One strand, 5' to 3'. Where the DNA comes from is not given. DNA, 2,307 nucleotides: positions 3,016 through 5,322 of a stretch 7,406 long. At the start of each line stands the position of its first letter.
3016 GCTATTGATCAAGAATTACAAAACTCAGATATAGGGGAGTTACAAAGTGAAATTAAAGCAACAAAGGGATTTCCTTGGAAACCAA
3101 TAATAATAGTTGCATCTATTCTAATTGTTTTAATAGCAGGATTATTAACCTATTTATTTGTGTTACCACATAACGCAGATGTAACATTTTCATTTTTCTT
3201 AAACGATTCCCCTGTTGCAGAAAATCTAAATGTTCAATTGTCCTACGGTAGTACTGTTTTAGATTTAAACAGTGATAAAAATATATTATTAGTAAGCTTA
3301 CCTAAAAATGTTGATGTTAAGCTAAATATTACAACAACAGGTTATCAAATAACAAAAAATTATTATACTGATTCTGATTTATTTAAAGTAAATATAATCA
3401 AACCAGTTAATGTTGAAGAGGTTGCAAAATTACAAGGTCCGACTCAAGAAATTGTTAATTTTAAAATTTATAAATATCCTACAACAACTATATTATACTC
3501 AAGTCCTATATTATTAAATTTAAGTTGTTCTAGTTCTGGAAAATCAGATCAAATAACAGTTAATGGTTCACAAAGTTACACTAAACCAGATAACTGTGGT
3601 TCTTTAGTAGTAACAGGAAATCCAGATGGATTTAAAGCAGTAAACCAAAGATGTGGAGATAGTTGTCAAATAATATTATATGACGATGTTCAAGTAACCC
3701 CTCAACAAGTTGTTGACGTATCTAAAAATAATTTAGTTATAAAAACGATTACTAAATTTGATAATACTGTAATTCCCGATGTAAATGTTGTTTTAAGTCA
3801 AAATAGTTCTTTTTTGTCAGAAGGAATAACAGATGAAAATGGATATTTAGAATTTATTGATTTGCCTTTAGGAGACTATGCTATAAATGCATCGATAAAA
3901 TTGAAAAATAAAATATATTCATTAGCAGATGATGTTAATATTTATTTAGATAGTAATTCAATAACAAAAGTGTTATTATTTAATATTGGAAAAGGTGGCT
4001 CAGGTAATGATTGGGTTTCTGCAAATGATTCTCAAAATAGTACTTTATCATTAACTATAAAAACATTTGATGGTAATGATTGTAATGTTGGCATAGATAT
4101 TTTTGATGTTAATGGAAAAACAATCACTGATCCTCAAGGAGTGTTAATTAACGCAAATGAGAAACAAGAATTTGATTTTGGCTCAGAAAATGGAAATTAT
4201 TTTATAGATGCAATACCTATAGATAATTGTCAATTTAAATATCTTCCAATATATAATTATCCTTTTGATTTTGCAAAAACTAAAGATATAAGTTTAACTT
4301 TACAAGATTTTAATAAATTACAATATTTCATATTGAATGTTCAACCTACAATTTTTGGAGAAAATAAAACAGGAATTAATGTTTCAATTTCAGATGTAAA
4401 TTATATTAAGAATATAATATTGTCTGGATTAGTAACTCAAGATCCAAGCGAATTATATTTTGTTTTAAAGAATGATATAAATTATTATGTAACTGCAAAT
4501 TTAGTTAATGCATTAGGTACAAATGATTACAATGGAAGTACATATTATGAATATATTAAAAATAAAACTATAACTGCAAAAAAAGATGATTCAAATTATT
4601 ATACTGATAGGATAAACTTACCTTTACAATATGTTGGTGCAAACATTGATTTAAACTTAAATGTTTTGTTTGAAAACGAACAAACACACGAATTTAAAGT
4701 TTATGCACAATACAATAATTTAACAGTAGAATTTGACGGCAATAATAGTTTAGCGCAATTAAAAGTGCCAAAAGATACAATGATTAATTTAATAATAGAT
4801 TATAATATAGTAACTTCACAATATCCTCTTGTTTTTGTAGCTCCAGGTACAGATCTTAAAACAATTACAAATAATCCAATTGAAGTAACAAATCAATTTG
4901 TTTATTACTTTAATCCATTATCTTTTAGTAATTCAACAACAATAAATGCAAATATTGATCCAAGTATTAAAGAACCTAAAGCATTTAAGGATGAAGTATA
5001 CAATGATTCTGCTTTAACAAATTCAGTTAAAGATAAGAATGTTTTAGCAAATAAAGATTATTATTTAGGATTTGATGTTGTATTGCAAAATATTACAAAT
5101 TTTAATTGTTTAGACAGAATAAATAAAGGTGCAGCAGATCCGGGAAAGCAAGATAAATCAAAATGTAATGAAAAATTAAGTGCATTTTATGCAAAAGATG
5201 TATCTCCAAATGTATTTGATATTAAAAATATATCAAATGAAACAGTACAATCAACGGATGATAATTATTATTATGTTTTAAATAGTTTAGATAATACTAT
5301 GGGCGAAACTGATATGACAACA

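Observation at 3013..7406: Unlisted giant ORF: 1,464 stop-free codons in ~25% GC DNA, still open at the window edge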

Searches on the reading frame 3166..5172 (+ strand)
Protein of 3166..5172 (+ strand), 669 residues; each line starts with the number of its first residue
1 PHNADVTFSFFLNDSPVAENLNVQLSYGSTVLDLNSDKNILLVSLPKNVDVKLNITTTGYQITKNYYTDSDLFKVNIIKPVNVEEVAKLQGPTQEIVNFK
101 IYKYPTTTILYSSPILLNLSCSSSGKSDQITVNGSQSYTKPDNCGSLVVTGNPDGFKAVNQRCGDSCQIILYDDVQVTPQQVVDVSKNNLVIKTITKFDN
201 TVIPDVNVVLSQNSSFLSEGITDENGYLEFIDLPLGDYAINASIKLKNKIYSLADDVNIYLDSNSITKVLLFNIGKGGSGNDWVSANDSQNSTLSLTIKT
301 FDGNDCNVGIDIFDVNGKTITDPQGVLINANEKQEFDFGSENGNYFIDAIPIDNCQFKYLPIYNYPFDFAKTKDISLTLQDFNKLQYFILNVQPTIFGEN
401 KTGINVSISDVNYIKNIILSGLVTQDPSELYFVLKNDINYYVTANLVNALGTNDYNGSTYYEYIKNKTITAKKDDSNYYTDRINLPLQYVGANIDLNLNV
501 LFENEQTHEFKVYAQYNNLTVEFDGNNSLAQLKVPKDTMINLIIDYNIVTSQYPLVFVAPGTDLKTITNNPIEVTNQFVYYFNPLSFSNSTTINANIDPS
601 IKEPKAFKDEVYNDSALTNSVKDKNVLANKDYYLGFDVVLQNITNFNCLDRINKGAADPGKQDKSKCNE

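Call 50: predict_structure(alignment_id=A3)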
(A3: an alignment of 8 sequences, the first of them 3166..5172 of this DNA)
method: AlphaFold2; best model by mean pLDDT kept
length: 669 residues; sequences in the alignment: 8
mean_pLDDT: 73.4   pTM: 0.40
mean pLDDT of the five models: 73.4, 69.1, 68.3, 67.4, 65.1
residues with pLDDT >= 90: 79; 70-90: 367; 50-70: 142; < 50: 81
segments of 3 or more residues with pLDDT < 50: 80-93, 175-184, 277-281, 285-290, 601-608, 636-669
pLDDT, mean of each block of 10 residues (from residue 1): 84 84 88 92 89 82 85 79 36 65 68 86 79 85 77 81 76 48 61 82 85 73 87 86 70 84 86 59 47 80 86 76 64 74 82 83 85 87 82 84 87 79 80 87 79 80 68 66 86 76 68 76 79 78 77 58 60 69 73 67 46 69 60 53 34 35 38
secondary structure, 60 per line:
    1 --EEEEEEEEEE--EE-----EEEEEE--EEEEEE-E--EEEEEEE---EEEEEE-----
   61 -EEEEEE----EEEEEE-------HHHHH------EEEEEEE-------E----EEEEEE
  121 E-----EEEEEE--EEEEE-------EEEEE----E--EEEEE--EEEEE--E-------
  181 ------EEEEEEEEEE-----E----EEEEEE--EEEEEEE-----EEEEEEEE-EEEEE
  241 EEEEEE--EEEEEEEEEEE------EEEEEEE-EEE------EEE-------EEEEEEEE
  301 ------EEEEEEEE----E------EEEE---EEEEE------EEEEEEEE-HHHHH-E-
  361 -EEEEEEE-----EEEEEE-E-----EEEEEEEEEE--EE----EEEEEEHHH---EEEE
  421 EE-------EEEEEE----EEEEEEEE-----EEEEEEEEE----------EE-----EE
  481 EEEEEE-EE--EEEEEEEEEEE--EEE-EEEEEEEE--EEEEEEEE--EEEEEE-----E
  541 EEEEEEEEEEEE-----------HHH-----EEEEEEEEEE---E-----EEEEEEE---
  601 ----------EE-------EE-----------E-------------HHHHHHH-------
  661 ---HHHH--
elements in order (helices of 4 or more, strands of 3 or more residues): E3-12 E22-27 E30-35 E40-46 E50-55 E62-67 E72-77 H85-89 E96-102 E115-121 E127-132 E135-139 E147-151 E159-163 E166-170 E187-196 E207-212 E215-221 E227-234 E236-246 E249-259 E266-272 E274-276 E283-285 E293-300 E307-314 E326-329 E333-337 E344-351 H353-357 E362-368 E374-379 E387-396 E405-410 E417-422 E430-435 E440-447 E453-461 E479-486 E492-502 E505-507 E509-516 E519-526 E529-534 E540-552 E572-581 E591-597 H647-653 H664-667
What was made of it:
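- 3166..5172 (+): Conserved N-terminal ectodomain (aa 52-720), about six beta-sandwich modules, with invariant Cys172/195/214/218. AF2 on the 8-sequence alignment gives pLDDT 73.4 and an all-beta model (call 50).
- Fold: AF2 pLDDT 73.4, all-beta (call 50). The protein is rich in beta-sandwiches, like known archaeal S-layer proteins (call 50; own knowledge).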

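Call 53: fold_search(model_id=the predicted structure, library=pdb)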
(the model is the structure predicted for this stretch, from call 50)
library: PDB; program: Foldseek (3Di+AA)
matches with E <= 10: 998; with E <= 0.001: 88
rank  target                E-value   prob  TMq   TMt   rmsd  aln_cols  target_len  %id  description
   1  6fwv_A                5.9e-11  1.00  0.13  0.17  31.2       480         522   10  The Bacillus anthracis TIE protein (released 2018-08-08)
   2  6fwv_B                9.1e-11  1.00  0.17  0.20  29.4       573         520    9  The Bacillus anthracis TIE protein (released 2018-08-08)
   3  9flp_A                6.1e-08  0.90  0.07  0.06  65.1       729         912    7  CryoEM structure of the neck (1403-2314) in the grappling hook protein A (GhpA) in the bacterium Aureispira sp. CCB-QB (released 2024-10-16)
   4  1d2p                  9.0e-08  1.00  0.17  0.24  17.4       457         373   11  CRYSTAL STRUCTURE OF TWO B REPEAT UNITS (B1B2) OF THE COLLAGEN BINDING PROTEIN (CNA) OF STAPHYLOCOCCUS AUREUS (released 2000-09-27)
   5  7vcr_A                9.0e-08  1.00  0.10  0.13  27.1       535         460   10  Crystal Structure of PitA fragment from pilus islet-2 of Streptococcus oralis (released 2022-06-01)
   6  7w6b                  1.2e-07  1.00  0.11  0.10  27.5       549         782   11  Crystal Structure of PitA from pilus islet-2 of Streptococcus oralis (released 2022-06-01)
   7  7vcn_B                1.3e-07  1.00  0.10  0.14  25.9       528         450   10  Crystal Structure of PitA fragment from pilus islet-2 of Streptococcus oralis with Tb-Xo4 (released 2022-07-13)
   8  9fly_A                1.4e-07  0.87  0.07  0.06  63.4       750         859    9  CryoEM structure of the base (4151-5009) in the grappling hook protein A (GhpA) in the bacterium Aureispira sp. CCB-QB (released 2024-10-16)
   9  7vcr_B                1.6e-07  0.99  0.11  0.14  26.3       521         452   12  Crystal Structure of PitA fragment from pilus islet-2 of Streptococcus oralis (released 2022-06-01)
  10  4oq1                  1.7e-07  1.00  0.12  0.21  21.3       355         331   10  Structure of the Streptococcal ancillary pilin (released 2014-04-23)
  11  3rkp_A                5.6e-07  1.00  0.12  0.21  26.6       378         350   11  Crystal structure of BcpA*(D312A), the major pilin subunit of Bacillus cereus (released 2012-05-30)
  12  3kpt_B                7.1e-07  1.00  0.12  0.20  25.7       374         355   11  Crystal structure of BcpA, the major pilin subunit of Bacillus cereus (released 2009-11-24)
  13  7u8t_A                8.2e-07  0.99  0.10  0.12  20.0       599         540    7  Vps13 adaptor binding domain in complex with Mcp1 PxP motif peptide (released 2022-03-30)
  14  9flw_A                9.4e-07  0.90  0.08  0.09  55.4       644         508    9  CryoEM structure of the fragment-6 (3571-4078) in the grappling hook protein A (GhpA) in the bacterium Aureispira sp.  (released 2024-10-16)
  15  3kpt_A                9.9e-07  1.00  0.12  0.21  26.4       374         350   12  Crystal structure of BcpA, the major pilin subunit of Bacillus cereus (released 2009-11-24)
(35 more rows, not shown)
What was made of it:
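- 3166..5172 (+): Foldseek matches chains of Ig/CnaB/prealbumin domains (call 53).
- Closest known: Gram-positive MSCRAMM / CnaB-type adhesins and sortase pilins. Same: These are the best structural matches to the N-terminal 670 aa: a serial stalk of Ig/CnaB/prealbumin-like sandwiches projecting a distal region from the cell surface (call 53).
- Closest known: GhpA grappling-hook protein of Aureispira. Same: It appears among the top Foldseek hits (call 53).
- Foldseek top hits are multi-Ig/CnaB stalks of surface adhesins and pilins and the GhpA grappling hook, at about 10% identity (call 53).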

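Call 63: search_solved_structures(query=A3, max_evalue=1)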
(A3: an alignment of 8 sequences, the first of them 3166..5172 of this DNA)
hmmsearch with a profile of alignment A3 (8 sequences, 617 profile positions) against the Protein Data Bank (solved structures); distinct sequences matched with E-value up to 1: 7.
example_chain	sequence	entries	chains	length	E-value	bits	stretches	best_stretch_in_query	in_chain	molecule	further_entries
9c7v_B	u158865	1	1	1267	0.0034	19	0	194-242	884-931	BOS complex subunit NOMO2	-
4wi0_B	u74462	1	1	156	0.032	15.8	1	204-264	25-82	Cellulosomal scaffoldin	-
3phs_A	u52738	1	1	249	0.04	15.5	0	192-266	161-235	Cell wall surface anchor family protein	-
4u3s_B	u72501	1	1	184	0.047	15.3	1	203-264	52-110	Cellulosomal scaffoldin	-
9c7u_B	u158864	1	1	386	0.091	14.3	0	194-242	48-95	BOS complex subunit NOMO2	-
2igl_A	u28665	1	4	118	0.16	13.5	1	182-241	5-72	Transthyretin-like protein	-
2g2n_A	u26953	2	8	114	0.26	12.8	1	183-241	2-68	Transthyretin-like protein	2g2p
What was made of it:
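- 3748..3903 (+): Prealbumin/CarboxypepD_reg-like sandwich (aa 246-297). A profile search against PDB finds NOMO and transthyretin-like proteins at E~3e-3 (call 63).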
